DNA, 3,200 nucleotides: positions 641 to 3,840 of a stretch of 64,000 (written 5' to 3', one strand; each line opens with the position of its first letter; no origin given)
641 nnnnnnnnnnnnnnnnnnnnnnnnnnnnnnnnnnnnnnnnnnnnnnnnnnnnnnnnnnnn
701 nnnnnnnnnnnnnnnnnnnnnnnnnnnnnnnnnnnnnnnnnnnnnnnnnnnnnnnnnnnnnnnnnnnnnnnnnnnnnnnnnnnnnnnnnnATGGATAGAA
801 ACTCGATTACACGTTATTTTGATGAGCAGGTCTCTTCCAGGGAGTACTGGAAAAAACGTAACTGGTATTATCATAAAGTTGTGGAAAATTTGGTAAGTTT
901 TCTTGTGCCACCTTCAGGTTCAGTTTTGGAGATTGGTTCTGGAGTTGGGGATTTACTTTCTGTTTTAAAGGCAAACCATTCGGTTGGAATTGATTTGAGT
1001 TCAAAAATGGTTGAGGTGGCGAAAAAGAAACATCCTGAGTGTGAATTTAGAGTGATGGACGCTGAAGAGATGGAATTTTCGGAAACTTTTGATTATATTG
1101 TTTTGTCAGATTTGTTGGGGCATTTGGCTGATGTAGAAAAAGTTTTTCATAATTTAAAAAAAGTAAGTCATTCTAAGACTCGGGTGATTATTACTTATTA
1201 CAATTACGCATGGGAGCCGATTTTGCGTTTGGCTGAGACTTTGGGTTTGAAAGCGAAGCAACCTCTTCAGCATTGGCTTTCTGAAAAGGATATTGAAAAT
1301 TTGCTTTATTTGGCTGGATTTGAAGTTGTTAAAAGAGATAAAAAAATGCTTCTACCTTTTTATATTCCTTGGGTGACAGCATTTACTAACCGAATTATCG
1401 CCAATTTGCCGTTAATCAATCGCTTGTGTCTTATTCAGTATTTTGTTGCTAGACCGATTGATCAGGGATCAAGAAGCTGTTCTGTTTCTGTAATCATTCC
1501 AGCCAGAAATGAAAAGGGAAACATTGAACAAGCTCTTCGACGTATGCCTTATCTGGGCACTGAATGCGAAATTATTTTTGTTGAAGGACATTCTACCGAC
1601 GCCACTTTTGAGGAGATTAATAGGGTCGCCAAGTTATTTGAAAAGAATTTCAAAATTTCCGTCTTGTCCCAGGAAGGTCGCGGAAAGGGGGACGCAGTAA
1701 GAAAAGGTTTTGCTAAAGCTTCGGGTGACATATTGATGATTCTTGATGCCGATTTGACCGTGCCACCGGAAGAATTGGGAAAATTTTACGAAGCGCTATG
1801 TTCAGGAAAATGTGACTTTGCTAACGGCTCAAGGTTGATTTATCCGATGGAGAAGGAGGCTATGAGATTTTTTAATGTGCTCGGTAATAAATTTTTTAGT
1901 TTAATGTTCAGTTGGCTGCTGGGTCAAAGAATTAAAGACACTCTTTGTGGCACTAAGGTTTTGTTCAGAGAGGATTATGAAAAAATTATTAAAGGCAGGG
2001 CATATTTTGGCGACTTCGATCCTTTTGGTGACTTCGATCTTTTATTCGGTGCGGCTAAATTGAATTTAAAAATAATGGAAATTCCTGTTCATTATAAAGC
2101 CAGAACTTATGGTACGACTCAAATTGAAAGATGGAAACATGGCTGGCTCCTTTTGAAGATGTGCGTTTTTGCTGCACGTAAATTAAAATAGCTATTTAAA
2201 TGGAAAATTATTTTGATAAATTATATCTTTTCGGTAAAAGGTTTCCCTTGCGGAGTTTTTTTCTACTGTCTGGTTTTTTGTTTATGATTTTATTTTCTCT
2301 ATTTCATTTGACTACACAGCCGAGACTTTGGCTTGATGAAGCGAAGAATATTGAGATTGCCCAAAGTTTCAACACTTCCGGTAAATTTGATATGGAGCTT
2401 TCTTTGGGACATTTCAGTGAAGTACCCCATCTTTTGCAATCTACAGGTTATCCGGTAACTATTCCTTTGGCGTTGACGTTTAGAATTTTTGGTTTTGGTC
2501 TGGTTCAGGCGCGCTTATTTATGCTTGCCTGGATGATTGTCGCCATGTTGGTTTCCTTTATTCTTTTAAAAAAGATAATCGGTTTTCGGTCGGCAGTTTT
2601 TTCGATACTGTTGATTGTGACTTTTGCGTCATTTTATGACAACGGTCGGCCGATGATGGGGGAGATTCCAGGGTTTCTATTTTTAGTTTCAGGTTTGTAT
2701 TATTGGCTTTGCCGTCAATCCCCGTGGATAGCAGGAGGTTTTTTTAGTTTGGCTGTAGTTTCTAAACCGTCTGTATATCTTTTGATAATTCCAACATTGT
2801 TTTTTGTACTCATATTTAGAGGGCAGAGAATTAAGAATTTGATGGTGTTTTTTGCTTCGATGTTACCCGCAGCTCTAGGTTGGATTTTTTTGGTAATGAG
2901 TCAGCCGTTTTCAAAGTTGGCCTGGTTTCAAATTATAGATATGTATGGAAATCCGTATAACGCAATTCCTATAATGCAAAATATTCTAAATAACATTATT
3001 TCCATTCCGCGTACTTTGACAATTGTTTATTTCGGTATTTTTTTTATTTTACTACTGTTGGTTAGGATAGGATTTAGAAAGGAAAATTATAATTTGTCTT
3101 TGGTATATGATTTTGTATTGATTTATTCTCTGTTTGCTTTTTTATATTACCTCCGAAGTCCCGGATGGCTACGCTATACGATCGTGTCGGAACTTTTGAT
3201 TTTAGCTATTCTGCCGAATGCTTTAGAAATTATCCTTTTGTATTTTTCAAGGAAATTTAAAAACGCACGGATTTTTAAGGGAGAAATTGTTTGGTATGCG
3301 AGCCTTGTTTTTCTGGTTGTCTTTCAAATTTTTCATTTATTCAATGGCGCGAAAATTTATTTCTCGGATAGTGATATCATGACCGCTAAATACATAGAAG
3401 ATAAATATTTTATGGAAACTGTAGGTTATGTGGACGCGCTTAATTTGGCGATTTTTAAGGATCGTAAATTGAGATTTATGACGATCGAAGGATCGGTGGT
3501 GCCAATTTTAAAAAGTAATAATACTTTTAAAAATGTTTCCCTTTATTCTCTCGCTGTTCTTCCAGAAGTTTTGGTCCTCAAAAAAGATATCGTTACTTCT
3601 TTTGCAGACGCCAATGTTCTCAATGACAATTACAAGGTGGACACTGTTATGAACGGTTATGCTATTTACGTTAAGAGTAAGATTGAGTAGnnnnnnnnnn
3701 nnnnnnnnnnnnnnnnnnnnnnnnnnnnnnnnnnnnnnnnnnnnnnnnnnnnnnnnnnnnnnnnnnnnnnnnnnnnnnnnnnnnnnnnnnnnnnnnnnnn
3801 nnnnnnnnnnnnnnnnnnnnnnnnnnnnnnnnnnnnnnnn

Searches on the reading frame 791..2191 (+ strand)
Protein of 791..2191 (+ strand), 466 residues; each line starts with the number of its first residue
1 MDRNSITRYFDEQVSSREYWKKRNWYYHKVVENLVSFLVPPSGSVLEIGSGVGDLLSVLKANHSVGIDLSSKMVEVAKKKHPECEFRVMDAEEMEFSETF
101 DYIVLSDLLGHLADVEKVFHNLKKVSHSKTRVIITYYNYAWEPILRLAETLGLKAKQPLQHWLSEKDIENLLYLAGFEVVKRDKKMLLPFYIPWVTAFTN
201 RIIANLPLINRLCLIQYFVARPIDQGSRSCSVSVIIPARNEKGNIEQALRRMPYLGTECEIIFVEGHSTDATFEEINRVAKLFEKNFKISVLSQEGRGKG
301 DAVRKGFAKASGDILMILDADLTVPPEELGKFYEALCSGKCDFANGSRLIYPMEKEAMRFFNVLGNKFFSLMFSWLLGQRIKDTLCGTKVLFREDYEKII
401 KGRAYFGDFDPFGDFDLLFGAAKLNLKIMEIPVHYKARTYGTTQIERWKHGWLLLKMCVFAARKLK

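Call 8: search_protein_families(library=pfam, proteins=[window:791-2191:+], max_evalue=0.0001)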
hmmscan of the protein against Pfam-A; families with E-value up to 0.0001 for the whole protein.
window:791-2191:+ (466 aa): 9 families
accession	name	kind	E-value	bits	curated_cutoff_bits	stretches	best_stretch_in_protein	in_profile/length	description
PF00535.33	Glycos_transf_2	-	1.4e-24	87.3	23.3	1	233-362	1-129/168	Glycosyl transferase family 2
PF13489.12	Methyltransf_23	-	9.3e-19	68.2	27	1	31-181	9-163/164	Methyltransferase domain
PF13847.12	Methyltransf_31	-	1.9e-14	54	27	1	44-146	6-114/145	Methyltransferase domain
PF08241.18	Methyltransf_11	-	2.3e-14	54.2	21.2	1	46-131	1-92/95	Methyltransferase domain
PF13649.12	Methyltransf_25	-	2.7e-14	54.1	27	1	45-125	1-92/97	Methyltransferase domain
PF08242.18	Methyltransf_12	-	1.4e-11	45.4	30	1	46-125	1-91/98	Methyltransferase domain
PF10111.15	Glyco_tranf_2_2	-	1.5e-09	38.2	27.3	1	233-353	1-123/276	Glycosyltransferase like family 2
PF07021.18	MetW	-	2.5e-07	31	21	1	34-147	6-121/193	Methionine biosynthesis protein MetW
PF13641.12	Glyco_tranf_2_3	-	1e-05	26.1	27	1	232-401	3-175/230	Glycosyltransferase like family 2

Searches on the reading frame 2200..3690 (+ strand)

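Call 8: search_protein_families(library=pfam, proteins=[window:2200-3690:+], max_evalue=0.0001)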
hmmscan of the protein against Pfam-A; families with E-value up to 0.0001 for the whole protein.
window:2200-3690:+ (496 aa): 1 family
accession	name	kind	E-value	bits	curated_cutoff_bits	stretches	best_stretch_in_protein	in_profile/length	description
PF13231.12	PMT_2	-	5.1e-08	33.7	26.1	1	90-221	10-148/160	Dolichyl-phosphate-mannose-protein mannosyltransferase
